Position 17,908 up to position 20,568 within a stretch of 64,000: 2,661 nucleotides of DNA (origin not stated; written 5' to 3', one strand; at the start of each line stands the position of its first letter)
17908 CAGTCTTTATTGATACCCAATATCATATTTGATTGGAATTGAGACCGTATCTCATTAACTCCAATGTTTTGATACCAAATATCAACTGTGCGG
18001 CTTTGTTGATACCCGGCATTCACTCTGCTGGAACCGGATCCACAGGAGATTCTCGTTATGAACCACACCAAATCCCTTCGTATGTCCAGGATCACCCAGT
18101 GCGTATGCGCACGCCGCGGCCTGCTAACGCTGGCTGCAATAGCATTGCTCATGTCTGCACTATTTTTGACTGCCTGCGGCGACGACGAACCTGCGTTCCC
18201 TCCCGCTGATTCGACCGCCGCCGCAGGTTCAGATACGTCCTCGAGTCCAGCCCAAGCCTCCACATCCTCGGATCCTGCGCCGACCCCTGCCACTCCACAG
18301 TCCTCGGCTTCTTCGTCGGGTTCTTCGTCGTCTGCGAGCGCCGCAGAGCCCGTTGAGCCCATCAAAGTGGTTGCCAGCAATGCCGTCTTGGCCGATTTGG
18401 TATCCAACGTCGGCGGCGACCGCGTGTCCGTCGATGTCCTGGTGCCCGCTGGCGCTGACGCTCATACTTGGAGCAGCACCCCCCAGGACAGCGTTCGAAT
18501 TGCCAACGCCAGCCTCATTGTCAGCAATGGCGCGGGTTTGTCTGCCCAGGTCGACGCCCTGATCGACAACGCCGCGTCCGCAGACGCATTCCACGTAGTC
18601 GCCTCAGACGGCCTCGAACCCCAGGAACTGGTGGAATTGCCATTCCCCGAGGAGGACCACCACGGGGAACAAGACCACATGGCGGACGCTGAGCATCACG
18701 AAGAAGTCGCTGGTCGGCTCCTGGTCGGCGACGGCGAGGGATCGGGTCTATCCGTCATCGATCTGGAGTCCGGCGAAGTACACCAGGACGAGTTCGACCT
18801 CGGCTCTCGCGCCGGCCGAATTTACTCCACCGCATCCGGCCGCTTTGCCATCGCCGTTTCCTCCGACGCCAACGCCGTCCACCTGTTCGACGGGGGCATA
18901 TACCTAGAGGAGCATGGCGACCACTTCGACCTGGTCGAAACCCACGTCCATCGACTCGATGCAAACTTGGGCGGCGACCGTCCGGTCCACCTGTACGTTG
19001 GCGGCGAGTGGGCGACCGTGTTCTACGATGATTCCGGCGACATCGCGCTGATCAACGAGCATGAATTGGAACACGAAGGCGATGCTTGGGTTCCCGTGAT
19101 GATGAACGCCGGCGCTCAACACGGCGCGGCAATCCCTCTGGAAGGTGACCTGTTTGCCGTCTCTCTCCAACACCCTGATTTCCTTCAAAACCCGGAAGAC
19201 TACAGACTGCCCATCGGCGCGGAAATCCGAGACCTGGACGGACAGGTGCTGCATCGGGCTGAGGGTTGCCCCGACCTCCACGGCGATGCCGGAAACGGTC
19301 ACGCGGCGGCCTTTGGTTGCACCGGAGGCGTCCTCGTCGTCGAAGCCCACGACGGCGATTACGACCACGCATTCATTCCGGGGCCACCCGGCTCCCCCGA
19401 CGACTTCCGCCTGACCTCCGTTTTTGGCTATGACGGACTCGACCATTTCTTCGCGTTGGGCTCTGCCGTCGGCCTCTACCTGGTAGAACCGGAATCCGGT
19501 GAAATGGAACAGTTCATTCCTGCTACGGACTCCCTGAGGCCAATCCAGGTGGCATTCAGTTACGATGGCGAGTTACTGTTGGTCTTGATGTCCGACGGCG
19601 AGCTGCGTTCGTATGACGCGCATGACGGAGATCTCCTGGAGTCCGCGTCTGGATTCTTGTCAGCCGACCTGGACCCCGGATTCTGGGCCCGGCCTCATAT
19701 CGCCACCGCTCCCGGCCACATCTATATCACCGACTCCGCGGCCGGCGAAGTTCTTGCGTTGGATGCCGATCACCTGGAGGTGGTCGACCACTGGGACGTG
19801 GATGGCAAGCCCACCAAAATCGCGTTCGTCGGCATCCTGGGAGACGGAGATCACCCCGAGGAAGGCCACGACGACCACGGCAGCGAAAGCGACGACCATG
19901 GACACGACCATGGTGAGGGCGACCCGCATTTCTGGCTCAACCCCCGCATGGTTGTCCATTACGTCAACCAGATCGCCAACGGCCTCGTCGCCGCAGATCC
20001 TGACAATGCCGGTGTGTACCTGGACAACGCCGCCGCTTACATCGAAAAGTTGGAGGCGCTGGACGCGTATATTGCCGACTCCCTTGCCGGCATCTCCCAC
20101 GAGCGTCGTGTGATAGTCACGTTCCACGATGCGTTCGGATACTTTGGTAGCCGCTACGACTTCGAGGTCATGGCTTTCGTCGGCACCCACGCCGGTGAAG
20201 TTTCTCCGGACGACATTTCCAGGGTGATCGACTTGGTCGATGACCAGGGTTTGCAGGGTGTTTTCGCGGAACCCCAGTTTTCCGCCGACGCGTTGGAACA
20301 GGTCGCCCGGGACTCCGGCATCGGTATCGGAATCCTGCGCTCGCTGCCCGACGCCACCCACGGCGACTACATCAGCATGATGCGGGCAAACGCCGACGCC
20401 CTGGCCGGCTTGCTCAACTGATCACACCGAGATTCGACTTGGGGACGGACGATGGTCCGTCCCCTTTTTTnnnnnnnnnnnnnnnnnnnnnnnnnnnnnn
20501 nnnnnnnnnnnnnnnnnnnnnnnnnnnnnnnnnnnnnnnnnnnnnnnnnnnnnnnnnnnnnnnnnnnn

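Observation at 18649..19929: ZnuA-type zinc-binding lipoprotein with an approx 380-aa beta-propeller-like module inserted inside its His-rich loop (possible built-in AztD/ZinT-like metallochaperone)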

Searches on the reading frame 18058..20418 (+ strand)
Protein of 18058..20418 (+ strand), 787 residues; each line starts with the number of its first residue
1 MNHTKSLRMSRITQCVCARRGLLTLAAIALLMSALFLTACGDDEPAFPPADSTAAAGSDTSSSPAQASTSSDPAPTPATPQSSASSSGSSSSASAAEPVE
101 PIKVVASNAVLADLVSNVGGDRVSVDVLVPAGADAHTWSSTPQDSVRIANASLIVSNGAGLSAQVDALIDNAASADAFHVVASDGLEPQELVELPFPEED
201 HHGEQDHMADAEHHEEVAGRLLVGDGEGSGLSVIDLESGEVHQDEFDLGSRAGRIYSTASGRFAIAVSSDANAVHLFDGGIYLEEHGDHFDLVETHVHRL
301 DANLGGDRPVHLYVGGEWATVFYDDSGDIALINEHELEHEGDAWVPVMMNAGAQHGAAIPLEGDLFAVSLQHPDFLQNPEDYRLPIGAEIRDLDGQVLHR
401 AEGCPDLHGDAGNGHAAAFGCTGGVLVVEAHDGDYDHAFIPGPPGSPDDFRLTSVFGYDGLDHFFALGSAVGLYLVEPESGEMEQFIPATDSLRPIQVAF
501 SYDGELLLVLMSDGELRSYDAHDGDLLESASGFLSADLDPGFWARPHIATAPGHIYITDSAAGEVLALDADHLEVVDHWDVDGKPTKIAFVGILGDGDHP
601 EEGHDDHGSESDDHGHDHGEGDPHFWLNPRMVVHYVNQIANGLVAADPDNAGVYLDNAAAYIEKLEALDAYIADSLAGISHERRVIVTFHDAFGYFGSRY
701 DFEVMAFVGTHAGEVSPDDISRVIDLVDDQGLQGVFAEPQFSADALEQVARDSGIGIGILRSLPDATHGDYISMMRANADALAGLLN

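Call 4: search_protein_families(library=ncbifam, proteins=[window:18058-20418:+], max_evalue=0.1)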
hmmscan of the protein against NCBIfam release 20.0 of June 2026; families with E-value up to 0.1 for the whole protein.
window:18058-20418:+ (787 aa): 11 families
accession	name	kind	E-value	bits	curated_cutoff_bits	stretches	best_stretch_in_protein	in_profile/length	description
NF040870.1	AztC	equivalog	5e-58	196.7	350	2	608-784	91-275/277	zinc ABC transporter substrate-binding protein AztC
NF053842.1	MnTportMntCDein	equivalog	8e-48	163.1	400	2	608-757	96-248/281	manganese ABC transporter substrate-binding protein MntC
TIGR03772.1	anch_rpt_subst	equivalog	4.6e-44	150.8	350.45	2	616-785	311-484/486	anchored repeat ABC transporter, substrate-binding protein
NF038015.2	AztD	exception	6e-38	130.5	400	1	225-591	3-354/356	zinc metallochaperone AztD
NF053703.1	Mn_SBP_EfaA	exception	1.6e-35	122.7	485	2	617-758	134-276/310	Mn/Fe ABC transporter substrate-binding lipoprotein EfaA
NF040928.1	ABC_lipo_SloC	subfamily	1.1e-34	119.9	525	2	616-783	126-299/304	metal ABC transporter substrate-binding lipoprotein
NF007091.2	PRK09545.1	equivalog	3.7e-29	101.9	268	2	599-766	128-293/318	zinc ABC transporter substrate-binding protein ZnuA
NF047355.1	ABC_bind_Mn_Staph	exception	9e-28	97.4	500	2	616-780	132-302/309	manganese ABC transporter substrate-binding lipoprotein MntC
NF033605.1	Zn_bnd_ABC_AdcA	exception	1.8e-26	93.2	700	2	598-747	127-276/517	zinc ABC transporter substrate-binding lipoprotein AdcA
NF053527.1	lipo_Cory_WKLS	subfamily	0.0045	16.9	105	1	26-78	2-51/166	WKL family lipoprotein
TIGR03866.1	PQQ_ABC_repeats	subfamily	0.016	14.3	287.3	0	217-279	9-70/310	PQQ-dependent catabolism-associated beta-propeller protein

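Call 5: search_protein_families(library=pfam, proteins=[window:18058-20418:+], max_evalue=0.1)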
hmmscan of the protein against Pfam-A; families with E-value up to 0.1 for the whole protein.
window:18058-20418:+ (787 aa): 3 families
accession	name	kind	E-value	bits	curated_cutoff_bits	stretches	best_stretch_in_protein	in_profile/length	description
PF01297.22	ZnuA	-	5.2e-75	252.7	29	2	605-783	84-261/263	Zinc-uptake complex component A periplasmic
PF12894.13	ANAPC4_WD40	-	0.002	18.7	22.9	1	497-530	43-76/91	Anaphase-promoting complex subunit 4 WD40 domain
PF21827.1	New_glue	-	0.039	14.1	31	1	23-94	5-67/94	New glue protein family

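Call 7: search_solved_structures(query=window:18058-20418:+, max_evalue=0.001, show_alignments=0)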
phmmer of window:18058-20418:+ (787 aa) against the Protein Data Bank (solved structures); distinct sequences matched with E-value up to 0.001: 54.
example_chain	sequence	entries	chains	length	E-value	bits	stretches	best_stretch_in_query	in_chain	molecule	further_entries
5kzj_A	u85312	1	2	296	7.4e-34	120.3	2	619-786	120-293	Periplasmic solute binding protein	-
5w56_A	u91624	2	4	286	1.5e-32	116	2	618-786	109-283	Periplasmic solute binding protein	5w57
5hx7_A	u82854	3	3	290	9.6e-32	113.3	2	619-782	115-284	Manganese-binding lipoprotein MntA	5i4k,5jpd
6xpn_B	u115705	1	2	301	1.2e-31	113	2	618-786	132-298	Periplasmic solute binding protein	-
8svc_A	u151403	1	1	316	2.4e-30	108.7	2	621-784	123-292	Metal ABC transporter substrate-binding protein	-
4irm_A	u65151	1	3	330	4.6e-30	107.8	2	621-758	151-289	Mn transporter; MntC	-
6ck1_B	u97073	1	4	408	9e-30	106.8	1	205-593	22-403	A1B2F4 protein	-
6cmk_B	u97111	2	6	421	1.7e-29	105.9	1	215-616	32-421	AztD protein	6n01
1xvl_A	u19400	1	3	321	2.1e-29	105.6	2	621-758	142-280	Mn transporter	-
3ujp_A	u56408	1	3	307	2.2e-29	105.5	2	621-758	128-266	Mn transporter subunit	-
3hh8_A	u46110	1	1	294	2.9e-29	105.1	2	616-782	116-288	Metal ABC transporter substrate-binding lipoprotein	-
1pq4_A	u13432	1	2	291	6.4e-29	104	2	601-783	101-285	periplasmic binding protein component of an ABC type zinc uptake transporter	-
6q1c_A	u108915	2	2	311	1.4e-28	102.9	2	618-761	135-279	Periplasmic chelated iron-binding protein YfeA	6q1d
5uxs_A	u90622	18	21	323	1.6e-28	102.7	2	618-761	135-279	Periplasmic chelated iron-binding protein YfeA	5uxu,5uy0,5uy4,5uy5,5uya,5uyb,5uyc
8yj8_A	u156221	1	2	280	8.2e-28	100.3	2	617-782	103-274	Iron ABC transporter substrate-binding lipoprotein MtsA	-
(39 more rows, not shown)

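Call 10: find_homologous_proteins(query=window:18058-20418:+, max_evalue=1e-10)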
Query window:18058-20418:+ (787 aa): 579 proteins with E <= 1e-10 among 8000 candidates; the best 120 are listed.
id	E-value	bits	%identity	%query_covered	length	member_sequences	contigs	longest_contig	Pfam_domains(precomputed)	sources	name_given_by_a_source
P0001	0.0e+0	1697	96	100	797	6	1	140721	PF01297.23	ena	-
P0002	0.0e+0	1580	90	100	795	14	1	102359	PF01297.23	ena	-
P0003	0.0e+0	1362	76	100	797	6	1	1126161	PF01297.23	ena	-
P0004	0.0e+0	1337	75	100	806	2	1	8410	PF01297.23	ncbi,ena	-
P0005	0.0e+0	1309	74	100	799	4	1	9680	PF01297.23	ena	-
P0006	0.0e+0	1300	75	100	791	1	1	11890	PF01297.23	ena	-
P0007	0.0e+0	1289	74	98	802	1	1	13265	PF01297.23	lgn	-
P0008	0.0e+0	1277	74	100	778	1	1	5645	PF01297.23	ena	-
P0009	0.0e+0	1277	74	100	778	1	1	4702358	PF01297.23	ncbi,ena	-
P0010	0.0e+0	1276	74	100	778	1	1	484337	PF01297.23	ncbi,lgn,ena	-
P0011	0.0e+0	1276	74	100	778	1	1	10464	PF01297.23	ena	-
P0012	0.0e+0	1267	74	100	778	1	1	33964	PF01297.23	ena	-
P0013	0.0e+0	1261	73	100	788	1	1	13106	PF01297.23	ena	-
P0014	0.0e+0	1249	74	97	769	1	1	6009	PF01297.23,PF12894.14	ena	-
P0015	0.0e+0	1245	71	100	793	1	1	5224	PF01297.23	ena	-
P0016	0.0e+0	1242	71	99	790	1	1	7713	PF01297.23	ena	-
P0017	0.0e+0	1236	73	98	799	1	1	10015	PF01297.23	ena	-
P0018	0.0e+0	1234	72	98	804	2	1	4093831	PF01297.23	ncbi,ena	-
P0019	0.0e+0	1234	70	100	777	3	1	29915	PF01297.23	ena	-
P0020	0.0e+0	1232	71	100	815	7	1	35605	PF01297.23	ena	-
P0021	0.0e+0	1231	74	96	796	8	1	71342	PF01297.23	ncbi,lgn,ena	-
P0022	0.0e+0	1226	71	99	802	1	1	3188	PF01297.23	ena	-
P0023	0.0e+0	1224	72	99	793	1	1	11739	PF01297.23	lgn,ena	-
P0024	0.0e+0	1224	70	99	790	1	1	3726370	PF01297.23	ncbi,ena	-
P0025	0.0e+0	1223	69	99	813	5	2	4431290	PF01297.23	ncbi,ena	-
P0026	0.0e+0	1217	69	100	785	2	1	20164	PF01297.23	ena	-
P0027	0.0e+0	1216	70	100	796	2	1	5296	PF01297.23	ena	-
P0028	0.0e+0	1216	69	100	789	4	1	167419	PF01297.23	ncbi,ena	-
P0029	0.0e+0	1215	70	99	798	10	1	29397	PF01297.23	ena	-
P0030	0.0e+0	1211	71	99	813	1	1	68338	PF01297.23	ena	-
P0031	0.0e+0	1208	69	96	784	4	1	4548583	PF01297.23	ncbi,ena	-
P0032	0.0e+0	1208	69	98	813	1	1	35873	PF01297.23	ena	-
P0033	0.0e+0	1205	70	96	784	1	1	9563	PF01297.23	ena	-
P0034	0.0e+0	1203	69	99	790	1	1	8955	PF01297.23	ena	-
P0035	0.0e+0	1202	76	87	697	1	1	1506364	PF01297.23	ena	-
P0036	0.0e+0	1202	70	98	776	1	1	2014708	PF01297.23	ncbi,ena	-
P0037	0.0e+0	1201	72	95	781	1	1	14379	PF01297.23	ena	-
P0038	0.0e+0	1201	69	98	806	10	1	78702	PF01297.23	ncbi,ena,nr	ncbi:MAG: zinc ABC transporter substrate-binding protein [Chloroflexi bacterium]|nr:zinc ABC transpo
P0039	0.0e+0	1195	78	87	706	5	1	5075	PF01297.23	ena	-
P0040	0.0e+0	1195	69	98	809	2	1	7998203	PF01297.23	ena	-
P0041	0.0e+0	1194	67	100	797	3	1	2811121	PF01297.23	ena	-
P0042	0.0e+0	1193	71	97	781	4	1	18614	PF01297.23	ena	-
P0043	0.0e+0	1190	72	95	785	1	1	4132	PF01297.23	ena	-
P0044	0.0e+0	1189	70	95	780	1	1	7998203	PF01297.23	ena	-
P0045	0.0e+0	1188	73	87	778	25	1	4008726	PF01297.23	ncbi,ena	-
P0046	0.0e+0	1188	71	95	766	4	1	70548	PF01297.23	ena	-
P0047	0.0e+0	1187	71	95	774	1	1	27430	PF01297.23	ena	-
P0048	0.0e+0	1187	67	100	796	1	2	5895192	PF01297.23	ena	-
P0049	0.0e+0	1185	68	100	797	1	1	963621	PF01297.23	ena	-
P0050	0.0e+0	1184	71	95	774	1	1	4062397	PF01297.23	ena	-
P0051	0.0e+0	1183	73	88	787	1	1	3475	PF01297.23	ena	-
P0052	0.0e+0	1182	74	87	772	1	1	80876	PF01297.23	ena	-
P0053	0.0e+0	1182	71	95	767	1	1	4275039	PF01297.23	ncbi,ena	-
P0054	0.0e+0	1181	73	88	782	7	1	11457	PF01297.23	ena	-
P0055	0.0e+0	1177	68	99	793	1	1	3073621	PF01297.23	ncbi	-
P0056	0.0e+0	1177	70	95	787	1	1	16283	PF01297.23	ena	-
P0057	0.0e+0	1177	67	100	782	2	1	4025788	PF01297.23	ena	-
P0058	0.0e+0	1176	71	95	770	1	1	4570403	PF01297.23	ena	-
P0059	0.0e+0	1175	68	99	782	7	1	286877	PF01297.23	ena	-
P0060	0.0e+0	1175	67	100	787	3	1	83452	PF01297.23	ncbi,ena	-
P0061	0.0e+0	1174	70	95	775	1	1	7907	PF01297.23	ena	-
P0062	0.0e+0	1174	69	95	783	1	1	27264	PF01297.23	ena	-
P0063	0.0e+0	1173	70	95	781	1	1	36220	PF01297.23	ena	-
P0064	0.0e+0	1173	70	95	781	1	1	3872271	PF01297.23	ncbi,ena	-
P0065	0.0e+0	1173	70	95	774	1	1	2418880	PF01297.23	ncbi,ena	-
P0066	0.0e+0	1172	69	95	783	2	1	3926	PF01297.23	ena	-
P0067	0.0e+0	1172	69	95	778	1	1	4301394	PF01297.23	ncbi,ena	-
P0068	0.0e+0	1171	70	95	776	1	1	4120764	PF01297.23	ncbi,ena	-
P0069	0.0e+0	1170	70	95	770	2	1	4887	PF01297.23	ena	-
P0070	0.0e+0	1169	70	95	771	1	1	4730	PF01297.23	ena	-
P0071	0.0e+0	1169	71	95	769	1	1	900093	PF01297.23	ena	-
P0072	0.0e+0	1169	68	99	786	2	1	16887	PF01297.23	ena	-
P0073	0.0e+0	1167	69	95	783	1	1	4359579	PF01297.23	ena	-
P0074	0.0e+0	1166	72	87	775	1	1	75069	PF01297.23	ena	-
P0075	0.0e+0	1166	68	95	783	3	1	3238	PF01297.23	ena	-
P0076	0.0e+0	1165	69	95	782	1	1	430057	PF01297.23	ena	-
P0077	0.0e+0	1165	69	95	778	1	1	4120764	PF01297.23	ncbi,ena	-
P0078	0.0e+0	1164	70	95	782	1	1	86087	PF01297.23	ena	-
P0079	0.0e+0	1163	69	95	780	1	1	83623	PF01297.23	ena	-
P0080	0.0e+0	1163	72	88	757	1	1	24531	PF01297.23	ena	-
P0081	0.0e+0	1162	73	87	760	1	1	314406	PF01297.23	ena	-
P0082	0.0e+0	1161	74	87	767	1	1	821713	PF01297.23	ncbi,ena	-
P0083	0.0e+0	1161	69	95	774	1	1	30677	PF01297.23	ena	-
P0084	0.0e+0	1159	68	95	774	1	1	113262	PF01297.23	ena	-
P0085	0.0e+0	1159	69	95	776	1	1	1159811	PF01297.23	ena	-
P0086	0.0e+0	1158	70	95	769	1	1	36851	PF01297.23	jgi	-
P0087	0.0e+0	1156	71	95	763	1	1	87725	PF01297.23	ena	-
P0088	0.0e+0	1155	70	95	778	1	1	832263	PF01297.23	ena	-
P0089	0.0e+0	1154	70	95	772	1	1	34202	PF01297.23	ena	-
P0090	0.0e+0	1154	68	95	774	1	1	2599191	PF01297.23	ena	-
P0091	0.0e+0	1154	68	95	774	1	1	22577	PF01297.23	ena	-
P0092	0.0e+0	1152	75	87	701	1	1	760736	PF01297.23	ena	-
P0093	0.0e+0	1152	68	95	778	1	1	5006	PF01297.23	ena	-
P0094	0.0e+0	1150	71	88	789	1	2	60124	PF01297.23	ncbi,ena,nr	ncbi:MAG: zinc ABC transporter substrate-binding protein [Chloroflexota bacterium]|nr:zinc ABC trans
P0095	0.0e+0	1150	67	95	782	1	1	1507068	PF01297.23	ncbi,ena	-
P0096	0.0e+0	1150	72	87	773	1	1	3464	PF01297.23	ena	-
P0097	0.0e+0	1149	69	95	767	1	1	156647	PF01297.23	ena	-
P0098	0.0e+0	1149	66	99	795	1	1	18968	PF01297.23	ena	-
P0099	0.0e+0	1149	70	95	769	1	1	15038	PF01297.23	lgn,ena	-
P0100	0.0e+0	1146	68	95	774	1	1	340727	PF01297.23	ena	-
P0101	0.0e+0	1145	68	95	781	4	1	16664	PF01297.23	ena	-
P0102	0.0e+0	1145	72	88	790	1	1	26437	PF01297.23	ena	-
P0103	0.0e+0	1145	72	89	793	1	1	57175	PF01297.23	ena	-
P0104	0.0e+0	1145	70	90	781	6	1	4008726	PF01297.23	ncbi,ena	-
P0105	0.0e+0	1142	70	90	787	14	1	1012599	PF01297.23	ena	-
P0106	0.0e+0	1142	68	95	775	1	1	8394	PF01297.23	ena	-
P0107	0.0e+0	1141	68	95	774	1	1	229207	PF01297.23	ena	-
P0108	0.0e+0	1141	69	95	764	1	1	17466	PF01297.23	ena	-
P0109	0.0e+0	1140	68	95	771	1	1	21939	PF01297.23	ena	-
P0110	0.0e+0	1139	67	100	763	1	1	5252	PF01297.23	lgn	-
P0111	0.0e+0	1137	68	95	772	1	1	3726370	PF01297.23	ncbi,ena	-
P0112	0.0e+0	1137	74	87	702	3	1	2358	PF01297.23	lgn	-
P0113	0.0e+0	1137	66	99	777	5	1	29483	PF01297.23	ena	-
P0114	0.0e+0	1136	70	95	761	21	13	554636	PF01297.23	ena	-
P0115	0.0e+0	1135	71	88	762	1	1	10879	PF01297.23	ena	-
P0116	0.0e+0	1134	70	95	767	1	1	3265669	PF01297.23,PF12894.14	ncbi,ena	-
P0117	0.0e+0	1134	67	96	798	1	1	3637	PF01297.23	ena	-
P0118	0.0e+0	1133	66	99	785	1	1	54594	PF01297.23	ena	-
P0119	0.0e+0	1132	73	87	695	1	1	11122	PF01297.23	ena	-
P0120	0.0e+0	1132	68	95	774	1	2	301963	PF01297.23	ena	-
